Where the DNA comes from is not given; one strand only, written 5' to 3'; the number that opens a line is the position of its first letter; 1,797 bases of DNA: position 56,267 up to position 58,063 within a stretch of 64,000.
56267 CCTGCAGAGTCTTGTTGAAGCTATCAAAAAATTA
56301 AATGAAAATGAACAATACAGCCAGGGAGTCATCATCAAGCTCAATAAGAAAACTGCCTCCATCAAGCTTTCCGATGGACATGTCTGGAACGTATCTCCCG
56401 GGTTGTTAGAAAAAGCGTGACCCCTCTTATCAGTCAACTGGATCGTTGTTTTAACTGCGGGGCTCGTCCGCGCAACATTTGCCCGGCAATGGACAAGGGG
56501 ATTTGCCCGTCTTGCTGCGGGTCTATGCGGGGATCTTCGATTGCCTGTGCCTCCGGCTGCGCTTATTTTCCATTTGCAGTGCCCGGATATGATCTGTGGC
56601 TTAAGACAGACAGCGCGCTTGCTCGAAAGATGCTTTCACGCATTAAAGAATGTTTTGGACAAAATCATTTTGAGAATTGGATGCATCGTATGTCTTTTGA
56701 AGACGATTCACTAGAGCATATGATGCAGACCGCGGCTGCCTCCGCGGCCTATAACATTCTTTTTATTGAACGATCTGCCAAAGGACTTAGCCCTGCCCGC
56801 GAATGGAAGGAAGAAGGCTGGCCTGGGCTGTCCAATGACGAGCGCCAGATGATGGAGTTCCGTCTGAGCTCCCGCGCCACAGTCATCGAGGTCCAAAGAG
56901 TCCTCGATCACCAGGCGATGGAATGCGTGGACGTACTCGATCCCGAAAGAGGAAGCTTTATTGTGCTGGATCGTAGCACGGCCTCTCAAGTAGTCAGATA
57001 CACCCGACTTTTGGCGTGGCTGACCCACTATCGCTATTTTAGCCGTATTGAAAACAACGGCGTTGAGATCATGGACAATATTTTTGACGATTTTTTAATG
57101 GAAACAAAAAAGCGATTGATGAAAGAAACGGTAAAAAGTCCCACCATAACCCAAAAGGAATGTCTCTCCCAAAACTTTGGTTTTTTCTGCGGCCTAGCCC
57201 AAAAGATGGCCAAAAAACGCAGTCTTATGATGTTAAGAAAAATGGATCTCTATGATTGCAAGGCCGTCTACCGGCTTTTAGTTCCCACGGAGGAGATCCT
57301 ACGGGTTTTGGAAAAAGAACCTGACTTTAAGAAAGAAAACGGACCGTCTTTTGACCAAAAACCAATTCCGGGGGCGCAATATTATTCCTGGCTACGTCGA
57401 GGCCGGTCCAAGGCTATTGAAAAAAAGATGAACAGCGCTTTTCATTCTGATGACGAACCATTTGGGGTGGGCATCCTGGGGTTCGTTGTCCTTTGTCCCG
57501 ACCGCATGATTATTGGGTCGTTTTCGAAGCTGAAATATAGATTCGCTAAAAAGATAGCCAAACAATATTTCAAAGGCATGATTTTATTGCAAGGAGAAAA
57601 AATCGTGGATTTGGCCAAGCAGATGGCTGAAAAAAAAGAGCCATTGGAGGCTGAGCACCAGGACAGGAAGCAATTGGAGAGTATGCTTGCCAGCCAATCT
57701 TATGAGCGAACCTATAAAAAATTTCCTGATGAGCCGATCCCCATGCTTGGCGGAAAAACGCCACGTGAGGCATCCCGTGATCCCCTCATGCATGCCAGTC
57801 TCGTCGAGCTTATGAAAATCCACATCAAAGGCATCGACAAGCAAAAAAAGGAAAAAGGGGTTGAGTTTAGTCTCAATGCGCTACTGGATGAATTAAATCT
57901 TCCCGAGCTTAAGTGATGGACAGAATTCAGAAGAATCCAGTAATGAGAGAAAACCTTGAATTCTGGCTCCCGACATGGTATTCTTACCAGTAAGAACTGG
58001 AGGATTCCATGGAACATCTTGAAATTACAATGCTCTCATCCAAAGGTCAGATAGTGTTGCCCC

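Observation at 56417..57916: A 499-aa protein pairing an N-terminal multi-Cys zinc-ribbon with a C-terminal DUF2384-like (Xre/MbcA/ParS antitoxin-type) domain, without an obvious RES or ART toxin partner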

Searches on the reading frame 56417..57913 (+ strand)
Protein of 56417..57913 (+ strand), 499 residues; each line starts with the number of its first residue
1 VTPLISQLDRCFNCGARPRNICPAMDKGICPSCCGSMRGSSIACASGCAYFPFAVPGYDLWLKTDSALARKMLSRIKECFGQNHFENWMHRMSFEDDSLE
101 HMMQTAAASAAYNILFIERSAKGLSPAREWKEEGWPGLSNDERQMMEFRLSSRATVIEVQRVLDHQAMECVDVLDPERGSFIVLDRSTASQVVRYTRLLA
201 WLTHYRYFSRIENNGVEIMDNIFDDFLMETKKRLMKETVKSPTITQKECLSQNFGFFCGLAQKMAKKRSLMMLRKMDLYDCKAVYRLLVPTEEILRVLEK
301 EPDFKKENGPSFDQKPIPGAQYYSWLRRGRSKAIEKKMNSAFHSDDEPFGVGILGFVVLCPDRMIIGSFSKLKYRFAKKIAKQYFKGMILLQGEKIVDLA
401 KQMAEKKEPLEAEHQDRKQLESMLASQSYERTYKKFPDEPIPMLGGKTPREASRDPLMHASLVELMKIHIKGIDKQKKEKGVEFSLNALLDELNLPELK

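Call 3: search_protein_families(library=pfam, proteins=[window:56417-57913:+], max_evalue=1)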
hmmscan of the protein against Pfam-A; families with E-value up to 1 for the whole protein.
window:56417-57913:+ (499 aa): 1 family
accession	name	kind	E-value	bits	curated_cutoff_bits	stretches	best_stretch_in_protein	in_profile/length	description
PF10284.14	Luciferase_3H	-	0.2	12.3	25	1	78-105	22-49/66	Luciferase helical bundle domain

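Call 4: search_protein_families(library=ncbifam, proteins=[window:56417-57913:+], max_evalue=1)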
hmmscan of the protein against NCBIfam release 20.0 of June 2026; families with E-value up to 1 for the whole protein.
window:56417-57913:+ (499 aa): 0 families

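Call 5: find_homologous_proteins(query=window:56417-57913:+)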
Query window:56417-57913:+ (499 aa): 27 proteins with E <= 0.001 among 8000 candidates.
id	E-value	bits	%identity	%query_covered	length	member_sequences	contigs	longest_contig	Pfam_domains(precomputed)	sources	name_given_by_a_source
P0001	0.0e+0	1146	100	100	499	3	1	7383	-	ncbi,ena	-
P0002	3.5e-154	532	49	99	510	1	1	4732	-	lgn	-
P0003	2.5e-151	523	48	98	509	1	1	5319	-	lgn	-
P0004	4.5e-150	519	49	99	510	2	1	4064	-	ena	-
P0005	5.4e-145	502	49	95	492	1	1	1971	-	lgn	-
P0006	4.9e-140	486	46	98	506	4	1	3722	-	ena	-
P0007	2.9e-139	483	47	98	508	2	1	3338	-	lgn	-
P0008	4.0e-135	469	45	98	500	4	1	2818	-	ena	-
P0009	1.5e-133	464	42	98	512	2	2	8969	-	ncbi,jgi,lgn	-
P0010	1.1e-131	458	44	99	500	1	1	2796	-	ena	-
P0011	1.6e-131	458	43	98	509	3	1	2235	-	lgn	-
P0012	3.3e-131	456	44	98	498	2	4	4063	-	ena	-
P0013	1.4e-129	451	43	99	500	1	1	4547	-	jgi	-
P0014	1.7e-129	451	43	99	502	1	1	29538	-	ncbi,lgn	-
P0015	7.9e-127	442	42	99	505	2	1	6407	-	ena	-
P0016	2.1e-126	441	40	99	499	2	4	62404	-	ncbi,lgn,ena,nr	ncbi:MAG: hypothetical protein ISS33_00595 [Candidatus Omnitrophica bacterium]|nr:hypothetical prote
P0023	5.9e-107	376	38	99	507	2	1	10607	-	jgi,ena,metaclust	metaclust:\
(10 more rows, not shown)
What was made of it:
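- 56417..57916 (+): Gene for the 499-aa protein (GTG start, stop included); member of a large uncharacterised family. Full-length homologs at 31-49% identity (call 5).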

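Call 6: search_solved_structures(query=window:56417-57913:+, max_evalue=10, show_alignments=2)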
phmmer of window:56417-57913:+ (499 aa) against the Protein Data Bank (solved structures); distinct sequences matched with E-value up to 10: 1.
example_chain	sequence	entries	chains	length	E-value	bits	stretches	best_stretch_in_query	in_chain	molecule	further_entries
8i6o_A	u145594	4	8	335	0.7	11.7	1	302-465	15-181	Cell division protein FtsX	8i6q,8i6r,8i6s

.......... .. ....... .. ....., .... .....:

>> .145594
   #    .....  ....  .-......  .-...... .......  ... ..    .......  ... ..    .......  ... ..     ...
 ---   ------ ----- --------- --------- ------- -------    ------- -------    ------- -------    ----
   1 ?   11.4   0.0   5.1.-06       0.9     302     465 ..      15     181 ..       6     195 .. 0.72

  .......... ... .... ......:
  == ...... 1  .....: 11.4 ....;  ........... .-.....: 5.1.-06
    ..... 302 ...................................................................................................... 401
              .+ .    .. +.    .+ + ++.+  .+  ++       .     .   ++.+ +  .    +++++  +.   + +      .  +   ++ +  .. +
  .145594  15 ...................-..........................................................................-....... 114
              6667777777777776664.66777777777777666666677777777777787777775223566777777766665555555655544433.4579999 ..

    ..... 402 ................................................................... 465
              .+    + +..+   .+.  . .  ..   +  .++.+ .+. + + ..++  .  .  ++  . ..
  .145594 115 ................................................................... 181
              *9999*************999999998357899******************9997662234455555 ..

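Call 7: search_protein_families(library=padloc, proteins=[window:56417-57913:+], max_evalue=1)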
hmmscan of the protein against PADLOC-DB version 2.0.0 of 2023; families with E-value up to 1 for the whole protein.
window:56417-57913:+ (499 aa): 0 families

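Call 9: search_protein_families(library=pfam, alignment_id=A1, max_evalue=1)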
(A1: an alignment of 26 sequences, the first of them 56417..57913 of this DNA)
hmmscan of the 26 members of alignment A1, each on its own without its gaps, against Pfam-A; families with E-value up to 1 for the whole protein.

A. member 1, window:56417-57913:+ (499 aa): 1 family
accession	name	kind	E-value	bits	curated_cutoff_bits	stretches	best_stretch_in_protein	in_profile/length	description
PF10284.14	Luciferase_3H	-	0.2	12.3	25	1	78-105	22-49/66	Luciferase helical bundle domain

B. families by the number of members that match (of 26 scanned): 27 families (the first 25 are shown)
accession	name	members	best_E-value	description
PF11207.13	DUF2989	3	0.02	Protein of unknown function (DUF2989)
PF20276.3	CTD1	2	0.0098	C-terminal domain 1 of the ABC-three component (ABC-3C) systems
PF04438.22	zf-HIT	2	0.021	HIT zinc finger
PF11357.14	Spy1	1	0.016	Cell cycle regulatory protein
PF04254.18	DUF432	1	0.024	Protein of unknown function (DUF432)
PF17845.7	FbpC_C_terminal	1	0.036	FbpC C-terminal regulatory nucleotide binding domain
PF14842.11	FliG_N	1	0.054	FliG N-terminal domain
PF05806.17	Noggin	1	0.056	Noggin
PF03079.20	ARD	1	0.06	ARD/ARD' family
PF04362.19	Iron_traffic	1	0.066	Bacterial Fe(2+) trafficking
PF24304.1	AcrIIA4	1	0.07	Anti-CRISPR Suppressor AcrIIA4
PF15605.11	Ntox28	1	0.088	Bacterial toxin 28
PF03556.21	Cullin_binding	1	0.097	Cullin binding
PF17534.7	DUF5453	1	0.12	Family of unknown function (DUF5453)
PF10925.13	DUF2680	1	0.14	Protein of unknown function (DUF2680)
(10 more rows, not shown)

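Call 10: search_solved_structures(query=A1, max_evalue=10, show_alignments=3)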
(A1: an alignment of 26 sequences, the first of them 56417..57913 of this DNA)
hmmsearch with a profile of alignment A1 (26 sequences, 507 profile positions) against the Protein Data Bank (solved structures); distinct sequences matched with E-value up to 10: 5.
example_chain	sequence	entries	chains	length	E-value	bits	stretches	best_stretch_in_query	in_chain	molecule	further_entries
4i95_A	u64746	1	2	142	0.3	12.8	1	71-134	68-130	Putative uncharacterized protein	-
9k9c_A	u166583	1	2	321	0.46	12.2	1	209-303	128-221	Solanesyl diphosphate synthase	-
9kcy_A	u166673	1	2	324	0.47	12.2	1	209-303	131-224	Solanesyl diphosphate synthase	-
2yqp_A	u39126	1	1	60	0.5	12.1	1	6-36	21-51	Probable ATP-dependent RNA helicase DDX59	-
2p7v_A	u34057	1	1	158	1.3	10.8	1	55-181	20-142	Regulator of sigma D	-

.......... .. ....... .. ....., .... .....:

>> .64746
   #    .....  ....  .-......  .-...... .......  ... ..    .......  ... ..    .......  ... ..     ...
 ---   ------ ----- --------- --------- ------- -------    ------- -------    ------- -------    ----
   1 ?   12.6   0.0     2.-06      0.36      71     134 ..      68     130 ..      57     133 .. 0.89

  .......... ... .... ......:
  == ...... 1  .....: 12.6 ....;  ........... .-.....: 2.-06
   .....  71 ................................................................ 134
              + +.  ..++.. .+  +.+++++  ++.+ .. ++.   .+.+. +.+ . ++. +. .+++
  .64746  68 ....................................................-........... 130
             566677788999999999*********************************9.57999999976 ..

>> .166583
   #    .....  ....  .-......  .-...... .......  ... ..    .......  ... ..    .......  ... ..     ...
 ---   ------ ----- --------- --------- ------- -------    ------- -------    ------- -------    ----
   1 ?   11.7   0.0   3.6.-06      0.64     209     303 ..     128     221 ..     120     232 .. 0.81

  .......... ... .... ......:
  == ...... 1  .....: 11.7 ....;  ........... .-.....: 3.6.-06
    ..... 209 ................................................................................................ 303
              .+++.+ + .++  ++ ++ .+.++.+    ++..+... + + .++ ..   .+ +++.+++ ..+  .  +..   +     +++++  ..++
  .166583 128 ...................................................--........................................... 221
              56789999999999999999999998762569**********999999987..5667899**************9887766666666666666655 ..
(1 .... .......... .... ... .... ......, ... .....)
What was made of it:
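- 56447..56560 (+): N-terminal Cys module (residues 11-48): two interleaved four-Cys sites. Site B = C22/C34/C44/C48 is universal; site A = C11/C14/C30/C33 is subfamily-specific. Weak zf-HIT hits in 2/26 members (E 0.02, call 9) and to the DDX59 zf-HIT (E 0.5, call 10).
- Closest known: Cross-brace / interleaved double-zinc modules such as zf-HIT. Same: There are weak zf-HIT matches (2/26 members at E 0.02, call 9; DDX59 zf-HIT at E 0.5, call 10).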

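Call 12: find_encoding_contigs(protein=P0016, flank=6000, max_places=3)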
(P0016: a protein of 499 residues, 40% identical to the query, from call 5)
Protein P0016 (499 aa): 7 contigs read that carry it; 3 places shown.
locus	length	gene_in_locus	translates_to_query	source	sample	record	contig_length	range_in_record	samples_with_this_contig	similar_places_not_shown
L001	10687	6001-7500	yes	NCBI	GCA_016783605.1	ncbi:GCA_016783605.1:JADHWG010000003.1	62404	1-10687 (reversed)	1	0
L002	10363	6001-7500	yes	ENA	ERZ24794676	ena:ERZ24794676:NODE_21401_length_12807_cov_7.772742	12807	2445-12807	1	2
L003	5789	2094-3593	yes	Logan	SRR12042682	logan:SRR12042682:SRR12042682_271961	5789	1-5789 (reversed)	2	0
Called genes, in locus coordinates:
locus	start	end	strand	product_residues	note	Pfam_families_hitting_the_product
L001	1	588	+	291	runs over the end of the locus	PF13623:SurA_N_2 (faint), PF13624:SurA_N_3, PF13145:Rotamase_2, PF13616:Rotamase_3, PF00639:Rotamase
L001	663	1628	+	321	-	PF13623:SurA_N_2 (weak), PF13624:SurA_N_3, PF09312:SurA_N, PF13145:Rotamase_2, PF13616:Rotamase_3, PF00639:Rotamase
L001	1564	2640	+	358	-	PF04166:PdxA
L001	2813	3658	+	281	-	PF00398:RrnaAD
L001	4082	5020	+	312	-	PF01381:HTH_3, PF02661:Fic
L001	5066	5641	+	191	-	-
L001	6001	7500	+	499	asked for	-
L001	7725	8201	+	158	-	-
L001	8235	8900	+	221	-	PF10056:DUF2293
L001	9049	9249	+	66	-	PF09957:VapB_antitoxin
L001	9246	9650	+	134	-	PF01850:PIN, PF16289:PIN_12 (weak)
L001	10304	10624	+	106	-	PF02686:GatC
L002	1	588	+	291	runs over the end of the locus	PF13623:SurA_N_2 (faint), PF13624:SurA_N_3, PF13145:Rotamase_2, PF13616:Rotamase_3, PF00639:Rotamase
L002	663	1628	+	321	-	PF13623:SurA_N_2 (weak), PF13624:SurA_N_3, PF09312:SurA_N, PF13145:Rotamase_2, PF13616:Rotamase_3, PF00639:Rotamase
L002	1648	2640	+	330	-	PF04166:PdxA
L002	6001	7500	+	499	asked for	-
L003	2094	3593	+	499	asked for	-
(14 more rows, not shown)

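Call 13: find_encoding_contigs(protein=P0014, flank=6000, max_places=3)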
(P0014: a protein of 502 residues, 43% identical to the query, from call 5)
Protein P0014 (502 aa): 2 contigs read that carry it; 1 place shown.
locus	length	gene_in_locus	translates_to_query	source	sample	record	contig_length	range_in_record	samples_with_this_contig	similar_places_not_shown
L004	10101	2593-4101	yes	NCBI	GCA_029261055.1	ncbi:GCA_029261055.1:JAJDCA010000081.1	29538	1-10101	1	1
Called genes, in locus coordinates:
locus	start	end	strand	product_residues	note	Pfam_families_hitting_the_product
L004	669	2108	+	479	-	PF04326:SLFN_AlbA_2, PF13749:HATPase_c_4, PF12802:MarR_2 (faint), PF13404:HTH_AsnC-type (faint), PF13412:HTH_24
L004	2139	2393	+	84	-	PF28119:TnpC_reg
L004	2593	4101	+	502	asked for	-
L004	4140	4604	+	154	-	PF11855:DUF3375 (faint)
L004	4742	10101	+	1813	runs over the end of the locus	PF13086:AAA_11 (weak), PF01443:Viral_helicase1 (faint), PF09848:SLFN-g3_helicase (faint), PF13087:AAA_12, PF18741:MTES_1575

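Call 14: find_encoding_contigs(protein=P0023, flank=6000, max_places=3)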
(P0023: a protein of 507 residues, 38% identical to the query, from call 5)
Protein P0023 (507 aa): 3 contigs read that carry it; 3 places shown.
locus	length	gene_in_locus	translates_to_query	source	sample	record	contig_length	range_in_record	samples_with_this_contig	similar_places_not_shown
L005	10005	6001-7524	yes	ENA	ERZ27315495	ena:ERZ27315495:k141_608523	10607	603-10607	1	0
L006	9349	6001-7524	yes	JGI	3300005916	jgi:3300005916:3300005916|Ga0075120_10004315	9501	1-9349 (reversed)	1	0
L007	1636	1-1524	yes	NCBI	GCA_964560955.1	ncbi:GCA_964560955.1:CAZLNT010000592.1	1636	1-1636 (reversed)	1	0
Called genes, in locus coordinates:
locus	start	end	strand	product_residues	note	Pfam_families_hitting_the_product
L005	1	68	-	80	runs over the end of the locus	-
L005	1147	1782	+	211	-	-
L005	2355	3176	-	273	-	PF00730:HhH-GPD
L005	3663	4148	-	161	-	PF02556:SecB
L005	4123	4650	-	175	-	PF01381:HTH_3, PF12844:HTH_19 (weak), PF13560:HTH_31 (weak)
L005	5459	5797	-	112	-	-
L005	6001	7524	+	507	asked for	-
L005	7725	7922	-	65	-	-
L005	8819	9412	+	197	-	PF13338:AbiEi_4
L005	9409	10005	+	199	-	?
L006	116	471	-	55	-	-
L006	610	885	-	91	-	-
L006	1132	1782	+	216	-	-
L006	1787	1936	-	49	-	-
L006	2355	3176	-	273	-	PF00730:HhH-GPD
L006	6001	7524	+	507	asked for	-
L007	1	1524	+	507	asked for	?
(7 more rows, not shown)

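Call 20: predict_structure(alignment_id=A1)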
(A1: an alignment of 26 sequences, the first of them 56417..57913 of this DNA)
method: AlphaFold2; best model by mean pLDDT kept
length: 499 residues; sequences in the alignment: 26
mean_pLDDT: 86.6   pTM: 0.67
mean pLDDT of the five models: 86.6, 86.5, 86.1, 85.6, 84.6
residues with pLDDT >= 90: 273; 70-90: 184; 50-70: 27; < 50: 15
segments of 3 or more residues with pLDDT < 50: 1-6, 409-415
pLDDT, mean of each block of 10 residues (from residue 1): 51 87 89 92 91 92 95 94 94 84 92 95 91 96 97 97 94 95 92 92 96 90 94 91 90 96 90 80 94 93 86 73 86 72 55 83 90 85 89 88 67 49 75 87 91 93 91 79 80 89
secondary structure, 60 per line:
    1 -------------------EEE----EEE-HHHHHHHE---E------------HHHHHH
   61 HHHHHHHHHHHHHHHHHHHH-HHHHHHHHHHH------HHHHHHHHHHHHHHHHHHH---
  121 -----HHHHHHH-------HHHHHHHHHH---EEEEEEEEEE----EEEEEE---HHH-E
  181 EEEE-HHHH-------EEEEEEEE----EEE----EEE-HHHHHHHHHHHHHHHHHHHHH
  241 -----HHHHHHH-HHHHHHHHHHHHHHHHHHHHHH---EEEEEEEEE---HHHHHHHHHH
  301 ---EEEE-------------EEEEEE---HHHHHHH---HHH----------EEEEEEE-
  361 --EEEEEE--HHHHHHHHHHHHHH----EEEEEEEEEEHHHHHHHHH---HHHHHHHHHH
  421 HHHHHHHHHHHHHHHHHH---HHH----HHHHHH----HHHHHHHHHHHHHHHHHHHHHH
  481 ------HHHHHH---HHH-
elements in order: E20-22 E27-29 H31-37 H55-80 H82-92 H99-117 H126-132 H140-149 E153-162 E167-172 E180-184 H186-189 E197-204 E209-211 E216-218 H220-240 H246-252 H254-275 E279-287 H291-300 E304-307 E321-326 H330-336 E353-359 E363-368 H371-384 E389-398 H399-407 H411-438 H449-454 H459-480 H487-492
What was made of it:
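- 56417..57916 (+): AF2 model with mean pLDDT 86.6 (call 20).
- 56447..56560 (+): Beta-hairpin plus helix in the model (call 20).
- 56873..57070 (+): Beta-rich small-barrel-like domain (residues 153-218) with near-invariant E158, D172, D185, R194, P206, R210. Six strands in the model (call 20).
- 57074..57241 (+): Two long helices (residues 220-275) linking the two beta-containing domains. Call 20.
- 57245..57610 (+): Alpha/beta domain (residues 277-398), possibly ferredoxin-like, with near-invariant D277, Y285, W325, E394, D398. Beta-alpha-beta-beta...alpha-beta order in call 20.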

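Call 22: fold_search(model_id=the predicted structure, library=pdb)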
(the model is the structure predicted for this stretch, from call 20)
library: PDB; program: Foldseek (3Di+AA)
matches with E <= 10: 777; with E <= 0.001: 0
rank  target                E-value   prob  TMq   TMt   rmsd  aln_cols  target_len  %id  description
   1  7bxt_M                2.9e-02  0.60  0.13  0.26  16.6       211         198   13  The cryo-EM structure of CENP-A nucleosome in complex with CENP-C peptide and CENP-N N-terminal domain (released 2021-02-10)
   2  6eqt_A                3.4e-02  0.60  0.13  0.26  16.6       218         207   10  CRYSTAL STRUCTURE OF THE HUMAN KINETOCHORE PROTEIN CENP-N (released 2018-01-17)
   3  8ufi_A                5.9e-02  0.08  0.10  0.08  31.3       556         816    7  Cryo-EM structure of bovine phosphodiesterase 6 (released 2024-01-17)
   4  6eqt_B                6.9e-02  0.25  0.12  0.22  15.7       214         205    9  CRYSTAL STRUCTURE OF THE HUMAN KINETOCHORE PROTEIN CENP-N (released 2018-01-17)
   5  8ugb_B                8.6e-02  0.08  0.10  0.08  29.9       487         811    9  Cryo-EM structure of bovine phosphodiesterase 6 bound to udenafil (released 2024-01-17)
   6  8ugb_A                9.6e-02  0.08  0.12  0.09  31.3       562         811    6  Cryo-EM structure of bovine phosphodiesterase 6 bound to udenafil (released 2024-01-17)
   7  2dbb_B                1.2e-01  0.30  0.09  0.25  16.7       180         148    9  Crystal structure of PH0061 (released 2006-06-15)
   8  2dbb_A                1.3e-01  0.28  0.09  0.25  16.6       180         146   10  Crystal structure of PH0061 (released 2006-06-15)
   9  8c5y_B                1.4e-01  0.60  0.14  0.32  14.4       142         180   19  RPA tetrameric supercomplex from Pyrococcus abyssi (released 2023-05-03)
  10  4qmg_D                1.4e-01  0.30  0.10  0.14  11.7       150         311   14  The Structure of MTDH-SND1 Complex Reveals Novel Cancer-Promoting Interactions (released 2014-10-08)
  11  9cgc_J                1.5e-01  0.57  0.12  0.16  15.9       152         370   16  Yeast 26S proteasome non-substrate-engaged (S1 state) (released 2025-07-09)
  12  6fl2_B                1.6e-01  0.35  0.09  0.14  15.4       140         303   11  Crystal structure of a dye-decolorizing peroxidase D143A variant from Klebsiella pneumoniae (KpDyP) (released 2018-08-08)
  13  2y4e_A                1.7e-01  0.47  0.12  0.15  14.5       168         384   10  X-ray crystallographic structure of E. coli ppix-EfeB (released 2011-01-26)
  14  6fiy_B                1.8e-01  0.35  0.09  0.14  15.2       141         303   10  Crystal structure of a dye-decolorizing peroxidase D143AR232A variant from Klebsiella pneumoniae (KpDyP) (released 2018-08-08)
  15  9n74_SR               2.0e-01  0.66  0.10  0.34  12.9       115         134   11  SSU processome maturation and disassembly, State H (released 2025-10-29)
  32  1bkb                  3.2e-01  0.91  0.10  0.33   2.9        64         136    8  INITIATION FACTOR 5A FROM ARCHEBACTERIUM PYROBACULUM AEROPHILUM (released 1998-11-04)
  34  2eif                  3.4e-01  0.91  0.11  0.35   3.0        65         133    5  Eukaryotic translation initiation factor 5A from Methanococcus jannaschii (released 1999-10-12)
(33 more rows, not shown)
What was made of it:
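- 57245..57610 (+): Low-probability Foldseek matches to ferredoxin-like domains (DyP/EfeB, PII-like SbtB, the Lrp/AsnC protein PH0061), E 0.1-0.4 (call 22); assigning them to this domain is my inference.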

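Call 25: search_protein_families(library=phrogs, proteins=[window:56417-57913:+], max_evalue=1)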
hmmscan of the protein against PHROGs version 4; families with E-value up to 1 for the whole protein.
window:56417-57913:+ (499 aa): 0 families
